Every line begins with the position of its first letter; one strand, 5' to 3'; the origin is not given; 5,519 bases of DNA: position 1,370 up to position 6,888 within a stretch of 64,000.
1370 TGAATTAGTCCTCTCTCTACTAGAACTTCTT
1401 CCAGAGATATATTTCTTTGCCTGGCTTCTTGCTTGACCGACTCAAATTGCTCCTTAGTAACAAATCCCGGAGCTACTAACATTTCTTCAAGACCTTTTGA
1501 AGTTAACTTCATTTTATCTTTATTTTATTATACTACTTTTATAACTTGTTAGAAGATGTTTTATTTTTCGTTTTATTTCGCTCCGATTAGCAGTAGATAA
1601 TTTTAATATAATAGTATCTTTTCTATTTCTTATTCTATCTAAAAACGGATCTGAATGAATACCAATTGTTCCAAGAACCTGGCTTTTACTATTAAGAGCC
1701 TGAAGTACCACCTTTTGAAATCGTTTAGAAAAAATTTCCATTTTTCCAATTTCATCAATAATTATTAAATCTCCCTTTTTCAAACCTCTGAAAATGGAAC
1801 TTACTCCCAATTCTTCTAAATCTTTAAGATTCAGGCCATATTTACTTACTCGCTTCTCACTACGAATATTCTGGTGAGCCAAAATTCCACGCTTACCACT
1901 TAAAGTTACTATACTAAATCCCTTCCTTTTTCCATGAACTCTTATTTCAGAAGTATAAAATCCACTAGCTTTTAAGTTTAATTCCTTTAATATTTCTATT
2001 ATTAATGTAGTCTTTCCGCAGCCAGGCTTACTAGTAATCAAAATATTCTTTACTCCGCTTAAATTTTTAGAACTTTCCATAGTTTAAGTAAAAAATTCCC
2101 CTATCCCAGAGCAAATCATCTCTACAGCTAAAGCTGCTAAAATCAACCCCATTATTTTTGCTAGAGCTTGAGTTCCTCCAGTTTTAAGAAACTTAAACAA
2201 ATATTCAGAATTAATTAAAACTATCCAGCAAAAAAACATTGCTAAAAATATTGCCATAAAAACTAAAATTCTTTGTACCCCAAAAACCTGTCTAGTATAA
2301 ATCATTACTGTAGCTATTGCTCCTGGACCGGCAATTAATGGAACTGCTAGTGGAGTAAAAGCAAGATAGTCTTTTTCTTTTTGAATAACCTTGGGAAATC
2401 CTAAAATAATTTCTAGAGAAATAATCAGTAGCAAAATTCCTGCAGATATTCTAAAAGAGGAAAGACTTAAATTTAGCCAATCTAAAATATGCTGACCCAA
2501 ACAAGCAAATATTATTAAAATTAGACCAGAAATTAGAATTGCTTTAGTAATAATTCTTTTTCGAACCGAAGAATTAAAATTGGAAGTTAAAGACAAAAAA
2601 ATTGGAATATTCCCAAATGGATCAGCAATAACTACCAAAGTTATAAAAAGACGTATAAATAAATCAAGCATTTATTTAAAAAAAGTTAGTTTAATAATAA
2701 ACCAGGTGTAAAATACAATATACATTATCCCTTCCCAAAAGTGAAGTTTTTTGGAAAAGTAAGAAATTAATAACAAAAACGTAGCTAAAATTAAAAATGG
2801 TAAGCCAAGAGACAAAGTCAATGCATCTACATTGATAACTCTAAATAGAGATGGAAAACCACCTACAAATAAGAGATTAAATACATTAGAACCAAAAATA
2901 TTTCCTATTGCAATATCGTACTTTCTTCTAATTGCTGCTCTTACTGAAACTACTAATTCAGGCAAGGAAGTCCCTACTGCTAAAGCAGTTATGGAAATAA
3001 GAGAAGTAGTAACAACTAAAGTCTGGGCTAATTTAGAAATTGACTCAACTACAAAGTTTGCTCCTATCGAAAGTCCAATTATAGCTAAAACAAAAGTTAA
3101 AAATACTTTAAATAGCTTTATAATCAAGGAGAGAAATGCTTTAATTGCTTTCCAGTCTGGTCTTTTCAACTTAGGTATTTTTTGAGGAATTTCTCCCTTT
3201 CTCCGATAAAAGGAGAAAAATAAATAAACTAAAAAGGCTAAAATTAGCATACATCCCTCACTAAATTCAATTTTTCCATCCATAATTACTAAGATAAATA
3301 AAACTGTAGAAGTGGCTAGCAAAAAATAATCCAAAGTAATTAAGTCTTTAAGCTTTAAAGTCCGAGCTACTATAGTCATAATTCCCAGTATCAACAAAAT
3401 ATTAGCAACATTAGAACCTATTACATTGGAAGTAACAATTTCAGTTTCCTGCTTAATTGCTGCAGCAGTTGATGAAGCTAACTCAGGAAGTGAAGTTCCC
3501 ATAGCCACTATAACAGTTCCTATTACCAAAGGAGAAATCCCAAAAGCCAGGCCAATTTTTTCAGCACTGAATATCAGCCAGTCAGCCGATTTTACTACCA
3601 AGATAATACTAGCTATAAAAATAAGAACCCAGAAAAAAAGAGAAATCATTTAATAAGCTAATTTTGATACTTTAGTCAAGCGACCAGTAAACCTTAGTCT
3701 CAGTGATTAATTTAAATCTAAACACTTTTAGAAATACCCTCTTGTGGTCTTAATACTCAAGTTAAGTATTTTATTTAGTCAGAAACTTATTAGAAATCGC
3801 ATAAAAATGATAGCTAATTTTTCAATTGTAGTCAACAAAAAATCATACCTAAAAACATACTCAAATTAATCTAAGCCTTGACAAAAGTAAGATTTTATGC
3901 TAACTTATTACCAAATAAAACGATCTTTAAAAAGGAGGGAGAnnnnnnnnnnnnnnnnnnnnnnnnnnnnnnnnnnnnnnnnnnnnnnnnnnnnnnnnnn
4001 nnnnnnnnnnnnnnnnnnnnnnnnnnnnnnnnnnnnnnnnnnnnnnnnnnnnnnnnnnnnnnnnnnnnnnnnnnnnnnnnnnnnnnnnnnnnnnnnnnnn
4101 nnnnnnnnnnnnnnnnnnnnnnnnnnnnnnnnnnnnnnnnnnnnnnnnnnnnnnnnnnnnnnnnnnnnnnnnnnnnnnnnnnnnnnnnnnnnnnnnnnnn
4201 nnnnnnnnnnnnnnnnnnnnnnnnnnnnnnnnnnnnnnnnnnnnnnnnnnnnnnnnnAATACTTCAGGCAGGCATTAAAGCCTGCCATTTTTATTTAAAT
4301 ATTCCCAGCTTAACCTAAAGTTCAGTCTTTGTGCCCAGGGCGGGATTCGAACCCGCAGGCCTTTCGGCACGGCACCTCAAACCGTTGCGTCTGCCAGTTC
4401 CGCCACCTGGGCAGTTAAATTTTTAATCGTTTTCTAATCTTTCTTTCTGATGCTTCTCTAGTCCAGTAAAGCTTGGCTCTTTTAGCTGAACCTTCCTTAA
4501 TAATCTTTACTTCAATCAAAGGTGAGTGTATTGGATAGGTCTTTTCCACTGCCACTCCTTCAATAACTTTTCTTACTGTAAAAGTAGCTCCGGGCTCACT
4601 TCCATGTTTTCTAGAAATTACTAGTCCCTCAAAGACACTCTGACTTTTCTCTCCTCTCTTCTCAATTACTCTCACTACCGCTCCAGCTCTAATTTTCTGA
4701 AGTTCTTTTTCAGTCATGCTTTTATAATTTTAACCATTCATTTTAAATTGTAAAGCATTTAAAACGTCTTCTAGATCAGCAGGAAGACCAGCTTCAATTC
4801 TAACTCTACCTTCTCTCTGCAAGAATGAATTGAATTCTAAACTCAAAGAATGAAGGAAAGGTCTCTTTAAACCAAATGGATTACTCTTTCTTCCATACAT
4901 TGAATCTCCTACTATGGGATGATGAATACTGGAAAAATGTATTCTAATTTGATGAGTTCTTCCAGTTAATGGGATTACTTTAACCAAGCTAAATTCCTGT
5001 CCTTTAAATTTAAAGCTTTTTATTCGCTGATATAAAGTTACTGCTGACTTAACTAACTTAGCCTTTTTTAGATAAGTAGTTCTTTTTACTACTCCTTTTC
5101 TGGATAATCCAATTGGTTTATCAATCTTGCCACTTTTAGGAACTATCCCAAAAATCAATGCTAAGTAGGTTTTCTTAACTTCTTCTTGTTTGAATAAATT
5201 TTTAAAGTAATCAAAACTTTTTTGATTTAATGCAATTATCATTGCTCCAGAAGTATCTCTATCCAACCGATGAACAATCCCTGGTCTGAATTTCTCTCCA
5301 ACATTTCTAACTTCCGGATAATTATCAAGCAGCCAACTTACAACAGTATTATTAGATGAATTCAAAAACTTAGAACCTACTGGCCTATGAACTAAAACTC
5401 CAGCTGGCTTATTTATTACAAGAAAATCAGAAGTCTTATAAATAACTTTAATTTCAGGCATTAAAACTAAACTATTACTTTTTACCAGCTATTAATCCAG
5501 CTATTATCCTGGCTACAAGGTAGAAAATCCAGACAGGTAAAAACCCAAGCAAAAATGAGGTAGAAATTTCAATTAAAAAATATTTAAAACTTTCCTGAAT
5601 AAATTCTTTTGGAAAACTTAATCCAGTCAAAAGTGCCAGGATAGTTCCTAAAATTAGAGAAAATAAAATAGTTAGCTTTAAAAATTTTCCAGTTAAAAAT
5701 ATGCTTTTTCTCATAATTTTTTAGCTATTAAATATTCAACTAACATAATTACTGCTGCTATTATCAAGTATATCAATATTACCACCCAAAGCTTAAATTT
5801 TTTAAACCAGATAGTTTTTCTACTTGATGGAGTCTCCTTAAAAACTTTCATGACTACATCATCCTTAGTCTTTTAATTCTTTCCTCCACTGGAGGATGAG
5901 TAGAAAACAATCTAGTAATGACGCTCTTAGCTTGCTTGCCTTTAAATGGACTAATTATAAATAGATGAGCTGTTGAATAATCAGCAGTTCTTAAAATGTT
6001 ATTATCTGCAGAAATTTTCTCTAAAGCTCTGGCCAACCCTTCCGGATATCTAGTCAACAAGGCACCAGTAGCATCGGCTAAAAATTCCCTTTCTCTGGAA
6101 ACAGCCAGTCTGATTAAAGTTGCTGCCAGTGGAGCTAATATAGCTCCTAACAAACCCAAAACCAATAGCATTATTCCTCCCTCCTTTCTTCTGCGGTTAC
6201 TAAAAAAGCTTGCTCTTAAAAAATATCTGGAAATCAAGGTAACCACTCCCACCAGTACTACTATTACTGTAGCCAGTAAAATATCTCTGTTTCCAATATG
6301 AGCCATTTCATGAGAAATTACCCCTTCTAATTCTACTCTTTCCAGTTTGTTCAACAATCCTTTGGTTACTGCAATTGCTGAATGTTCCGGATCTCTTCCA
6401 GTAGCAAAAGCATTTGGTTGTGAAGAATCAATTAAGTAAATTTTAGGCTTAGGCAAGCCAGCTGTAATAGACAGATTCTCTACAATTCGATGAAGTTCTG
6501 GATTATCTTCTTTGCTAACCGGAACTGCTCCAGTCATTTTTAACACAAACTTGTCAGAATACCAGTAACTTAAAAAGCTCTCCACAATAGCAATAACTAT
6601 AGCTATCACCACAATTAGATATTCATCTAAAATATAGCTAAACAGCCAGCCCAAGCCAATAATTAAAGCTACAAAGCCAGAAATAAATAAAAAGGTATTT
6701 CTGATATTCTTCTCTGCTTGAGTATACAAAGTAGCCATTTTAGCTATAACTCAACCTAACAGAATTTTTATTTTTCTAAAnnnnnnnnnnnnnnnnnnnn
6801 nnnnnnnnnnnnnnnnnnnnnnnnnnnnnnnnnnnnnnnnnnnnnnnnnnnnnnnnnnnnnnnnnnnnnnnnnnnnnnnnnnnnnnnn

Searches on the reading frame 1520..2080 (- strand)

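Call 73: search_protein_families(library=pfam, proteins=[window:1520-2080:-], max_evalue=0.001)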
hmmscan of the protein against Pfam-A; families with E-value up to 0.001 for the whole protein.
window:1520-2080:- (186 aa): 6 families
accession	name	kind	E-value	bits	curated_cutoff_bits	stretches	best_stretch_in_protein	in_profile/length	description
PF03266.21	NTPase_1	-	6.9e-48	163.1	23.9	1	12-173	1-167/168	NTPase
PF01443.25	Viral_helicase1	-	8.4e-05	22.9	21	1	13-115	1-72/228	Viral superfamily 1 RNA helicase core domain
PF00004.35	AAA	-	0.0001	23.2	21.2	1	13-133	1-96/131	ATPase family associated with various cellular activities (AAA)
PF13245.12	AAA_19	-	0.00014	22.5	25.1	1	10-130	11-115/134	AAA domain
PF03215.21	Rad17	-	0.00068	20.1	23.8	0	13-134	48-165/186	Rad17 P-loop domain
PF13401.12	AAA_22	-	0.0007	20.3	27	0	11-118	6-97/130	AAA domain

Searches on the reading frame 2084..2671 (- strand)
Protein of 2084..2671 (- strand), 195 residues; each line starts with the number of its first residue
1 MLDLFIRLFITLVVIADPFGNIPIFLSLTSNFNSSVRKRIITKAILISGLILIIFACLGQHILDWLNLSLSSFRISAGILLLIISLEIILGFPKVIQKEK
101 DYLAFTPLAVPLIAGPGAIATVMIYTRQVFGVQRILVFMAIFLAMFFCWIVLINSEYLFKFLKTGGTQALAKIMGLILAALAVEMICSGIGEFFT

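Call 73: search_protein_families(library=pfam, proteins=[window:2084-2671:-], max_evalue=0.001)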
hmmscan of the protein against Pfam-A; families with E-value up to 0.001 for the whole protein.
window:2084-2671:- (195 aa): 1 family
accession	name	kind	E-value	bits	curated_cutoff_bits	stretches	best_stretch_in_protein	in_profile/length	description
PF01914.23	MarC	-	2.1e-51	174.7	23.9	1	3-193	2-202/203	MarC family integral membrane protein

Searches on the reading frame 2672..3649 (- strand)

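Call 73: search_protein_families(library=pfam, proteins=[window:2672-3649:-], max_evalue=0.001)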
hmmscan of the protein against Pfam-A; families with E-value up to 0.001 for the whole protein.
window:2672-3649:- (325 aa): 1 family
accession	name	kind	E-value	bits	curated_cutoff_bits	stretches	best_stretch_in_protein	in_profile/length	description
PF01699.29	Na_Ca_ex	-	4.1e-61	205.8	24.9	2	8-147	3-150/151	Sodium/calcium exchanger protein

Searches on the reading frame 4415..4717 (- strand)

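Call 73: search_protein_families(library=pfam, proteins=[window:4415-4717:-], max_evalue=0.001)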
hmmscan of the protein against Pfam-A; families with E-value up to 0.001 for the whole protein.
window:4415-4717:- (100 aa): 1 family
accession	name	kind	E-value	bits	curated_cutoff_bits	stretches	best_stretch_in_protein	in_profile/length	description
PF01245.26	Ribosomal_L19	-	3.5e-21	75.7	22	1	3-95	12-107/111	Ribosomal protein L19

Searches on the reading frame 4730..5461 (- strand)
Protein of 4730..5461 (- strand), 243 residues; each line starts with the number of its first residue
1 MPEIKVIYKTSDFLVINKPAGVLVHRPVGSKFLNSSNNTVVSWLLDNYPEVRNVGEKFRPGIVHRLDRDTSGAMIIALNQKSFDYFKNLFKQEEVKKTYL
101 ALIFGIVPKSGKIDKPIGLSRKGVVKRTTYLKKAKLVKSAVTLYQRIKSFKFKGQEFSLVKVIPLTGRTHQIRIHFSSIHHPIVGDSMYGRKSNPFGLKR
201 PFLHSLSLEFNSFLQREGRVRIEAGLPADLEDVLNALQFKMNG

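Call 73: search_protein_families(library=pfam, proteins=[window:4730-5461:-], max_evalue=0.001)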
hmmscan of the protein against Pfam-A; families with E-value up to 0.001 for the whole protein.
window:4730-5461:- (243 aa): 1 family
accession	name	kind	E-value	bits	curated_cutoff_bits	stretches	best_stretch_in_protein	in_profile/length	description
PF00849.27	PseudoU_synth_2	-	7.2e-33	114.4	26.8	1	12-178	1-152/152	RNA pseudouridylate synthase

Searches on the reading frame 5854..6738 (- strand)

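Call 73: search_protein_families(library=pfam, proteins=[window:5854-6738:-], max_evalue=0.001)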
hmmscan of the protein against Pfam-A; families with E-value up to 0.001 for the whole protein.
window:5854-6738:- (294 aa): 1 family
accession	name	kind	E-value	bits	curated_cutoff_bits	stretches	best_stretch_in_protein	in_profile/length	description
PF01435.24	Peptidase_M48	-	2.4e-35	122.5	20.3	1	78-292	3-183/186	Peptidase family M48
